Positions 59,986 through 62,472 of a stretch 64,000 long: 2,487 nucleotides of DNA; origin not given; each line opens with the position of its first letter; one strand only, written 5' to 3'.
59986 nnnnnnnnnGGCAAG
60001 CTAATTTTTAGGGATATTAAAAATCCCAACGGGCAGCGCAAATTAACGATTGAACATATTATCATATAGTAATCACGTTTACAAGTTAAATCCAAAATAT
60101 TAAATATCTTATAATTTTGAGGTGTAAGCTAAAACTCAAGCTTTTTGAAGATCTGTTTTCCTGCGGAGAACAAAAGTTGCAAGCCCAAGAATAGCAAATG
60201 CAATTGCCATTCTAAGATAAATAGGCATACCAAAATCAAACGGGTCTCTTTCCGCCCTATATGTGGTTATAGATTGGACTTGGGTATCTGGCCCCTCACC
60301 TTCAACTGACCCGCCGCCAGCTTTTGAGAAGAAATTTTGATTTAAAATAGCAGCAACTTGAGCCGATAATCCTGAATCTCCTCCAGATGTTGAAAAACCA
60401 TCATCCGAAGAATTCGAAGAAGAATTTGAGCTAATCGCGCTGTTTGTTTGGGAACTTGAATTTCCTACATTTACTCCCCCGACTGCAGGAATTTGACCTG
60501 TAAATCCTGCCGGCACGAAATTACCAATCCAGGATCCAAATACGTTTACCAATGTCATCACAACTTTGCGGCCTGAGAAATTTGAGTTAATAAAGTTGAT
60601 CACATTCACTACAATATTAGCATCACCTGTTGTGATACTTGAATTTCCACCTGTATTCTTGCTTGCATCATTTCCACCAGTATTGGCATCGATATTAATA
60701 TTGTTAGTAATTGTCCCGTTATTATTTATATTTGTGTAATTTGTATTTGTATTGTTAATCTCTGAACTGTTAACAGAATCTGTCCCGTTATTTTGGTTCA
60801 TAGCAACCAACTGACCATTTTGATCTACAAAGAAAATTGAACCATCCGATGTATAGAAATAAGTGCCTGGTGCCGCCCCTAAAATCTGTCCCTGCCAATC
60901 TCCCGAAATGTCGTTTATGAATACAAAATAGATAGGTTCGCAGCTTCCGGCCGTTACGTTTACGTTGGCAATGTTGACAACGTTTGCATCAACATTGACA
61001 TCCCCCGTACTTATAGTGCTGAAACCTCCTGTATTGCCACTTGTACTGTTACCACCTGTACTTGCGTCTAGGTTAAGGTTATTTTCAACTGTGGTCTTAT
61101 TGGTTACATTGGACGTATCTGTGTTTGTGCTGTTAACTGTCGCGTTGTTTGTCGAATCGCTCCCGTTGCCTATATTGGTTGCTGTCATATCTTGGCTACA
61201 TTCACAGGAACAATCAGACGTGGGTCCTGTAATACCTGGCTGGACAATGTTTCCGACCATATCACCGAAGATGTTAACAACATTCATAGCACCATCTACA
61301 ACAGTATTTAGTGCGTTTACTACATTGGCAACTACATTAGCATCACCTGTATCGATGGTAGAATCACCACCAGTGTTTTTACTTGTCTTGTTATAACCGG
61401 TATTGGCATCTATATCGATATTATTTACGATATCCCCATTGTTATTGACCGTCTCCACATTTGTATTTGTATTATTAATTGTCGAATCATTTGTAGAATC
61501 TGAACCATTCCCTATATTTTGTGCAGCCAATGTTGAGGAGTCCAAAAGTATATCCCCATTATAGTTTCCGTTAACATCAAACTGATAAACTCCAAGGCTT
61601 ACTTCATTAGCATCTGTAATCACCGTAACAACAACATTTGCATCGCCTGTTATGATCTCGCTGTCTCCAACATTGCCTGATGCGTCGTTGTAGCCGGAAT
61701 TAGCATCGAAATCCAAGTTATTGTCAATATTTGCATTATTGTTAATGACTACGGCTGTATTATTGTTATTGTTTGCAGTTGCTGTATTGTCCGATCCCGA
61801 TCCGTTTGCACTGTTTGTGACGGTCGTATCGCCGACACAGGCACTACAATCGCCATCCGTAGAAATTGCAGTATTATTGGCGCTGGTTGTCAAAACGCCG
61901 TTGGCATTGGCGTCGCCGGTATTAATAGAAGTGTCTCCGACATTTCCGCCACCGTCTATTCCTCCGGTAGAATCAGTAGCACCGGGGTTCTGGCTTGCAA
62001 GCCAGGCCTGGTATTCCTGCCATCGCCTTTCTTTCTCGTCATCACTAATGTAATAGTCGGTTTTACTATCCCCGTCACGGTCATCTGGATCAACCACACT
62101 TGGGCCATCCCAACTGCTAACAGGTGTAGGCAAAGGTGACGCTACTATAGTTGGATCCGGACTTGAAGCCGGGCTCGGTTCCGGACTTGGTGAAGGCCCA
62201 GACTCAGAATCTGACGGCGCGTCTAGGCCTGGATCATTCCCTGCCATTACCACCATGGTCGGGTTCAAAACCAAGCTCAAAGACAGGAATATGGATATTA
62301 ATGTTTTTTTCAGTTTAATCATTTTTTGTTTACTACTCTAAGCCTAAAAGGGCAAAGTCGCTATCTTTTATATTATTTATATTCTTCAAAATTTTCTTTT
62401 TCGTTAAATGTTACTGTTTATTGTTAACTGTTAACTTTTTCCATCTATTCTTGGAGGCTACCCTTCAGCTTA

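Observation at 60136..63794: Novel N/T/G/D-rich repeat protein family with Cys-pair punctuation, in three copies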

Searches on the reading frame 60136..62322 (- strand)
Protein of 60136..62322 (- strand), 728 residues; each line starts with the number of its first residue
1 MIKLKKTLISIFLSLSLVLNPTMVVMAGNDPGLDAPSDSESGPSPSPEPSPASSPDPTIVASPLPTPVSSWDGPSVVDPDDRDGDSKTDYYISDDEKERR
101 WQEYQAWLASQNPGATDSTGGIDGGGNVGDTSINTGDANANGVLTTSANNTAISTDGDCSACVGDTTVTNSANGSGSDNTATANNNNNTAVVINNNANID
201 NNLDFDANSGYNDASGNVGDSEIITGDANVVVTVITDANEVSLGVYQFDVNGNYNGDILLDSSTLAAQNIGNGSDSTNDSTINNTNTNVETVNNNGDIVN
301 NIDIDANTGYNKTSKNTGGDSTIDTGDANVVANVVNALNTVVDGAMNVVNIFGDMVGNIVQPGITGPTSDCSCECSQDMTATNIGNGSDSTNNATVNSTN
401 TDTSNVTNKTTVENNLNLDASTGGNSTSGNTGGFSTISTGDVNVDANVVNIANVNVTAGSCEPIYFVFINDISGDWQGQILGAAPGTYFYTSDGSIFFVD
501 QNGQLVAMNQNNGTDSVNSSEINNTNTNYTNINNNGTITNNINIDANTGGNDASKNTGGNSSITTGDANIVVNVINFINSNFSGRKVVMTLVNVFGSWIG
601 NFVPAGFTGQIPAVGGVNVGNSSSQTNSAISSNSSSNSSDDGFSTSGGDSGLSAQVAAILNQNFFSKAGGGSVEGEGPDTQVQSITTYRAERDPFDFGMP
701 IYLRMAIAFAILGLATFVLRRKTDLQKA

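Call 3: search_protein_families(library=pfam, proteins=[window:60136-62322:-], max_evalue=1)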
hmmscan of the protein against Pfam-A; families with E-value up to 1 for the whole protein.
window:60136-62322:- (728 aa): 0 families

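Call 4: search_protein_families(library=ncbifam, proteins=[window:60136-62322:-], max_evalue=1)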
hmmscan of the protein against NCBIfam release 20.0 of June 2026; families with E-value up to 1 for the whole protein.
window:60136-62322:- (728 aa): 0 families

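Call 83: find_homologous_proteins(query=window:60136-62322:-)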
Query window:60136-62322:- (728 aa): 511 proteins with E <= 0.001 among 8000 candidates; the best 120 are listed.
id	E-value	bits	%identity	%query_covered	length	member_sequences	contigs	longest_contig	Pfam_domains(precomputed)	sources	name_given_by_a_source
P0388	0.0e+0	1533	100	100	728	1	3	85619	-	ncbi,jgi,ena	-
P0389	0.0e+0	1049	70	100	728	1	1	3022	-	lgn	-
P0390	0.0e+0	1013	68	100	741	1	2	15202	-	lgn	-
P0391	4.4e-279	946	66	99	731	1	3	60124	-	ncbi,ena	ncbi:MAG: hypothetical protein AAB512_04295 [Patescibacteria group bacterium]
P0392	2.8e-277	940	65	99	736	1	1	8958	-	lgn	-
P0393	1.6e-276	937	65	99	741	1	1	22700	-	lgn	-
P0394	8.4e-275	932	66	99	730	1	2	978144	-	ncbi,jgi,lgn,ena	-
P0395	8.6e-228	776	58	100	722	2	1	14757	-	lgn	-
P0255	1.1e-195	670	50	99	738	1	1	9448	-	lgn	-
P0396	7.6e-148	512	57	67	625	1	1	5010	-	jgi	jgi:hypothetical protein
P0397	6.0e-143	496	46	99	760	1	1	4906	-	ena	-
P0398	5.2e-139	483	53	68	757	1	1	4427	-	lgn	-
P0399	2.0e-137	478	57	66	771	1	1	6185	-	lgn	-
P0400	2.5e-129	451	46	84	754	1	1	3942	-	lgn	-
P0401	1.0e-126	442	44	82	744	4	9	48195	-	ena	-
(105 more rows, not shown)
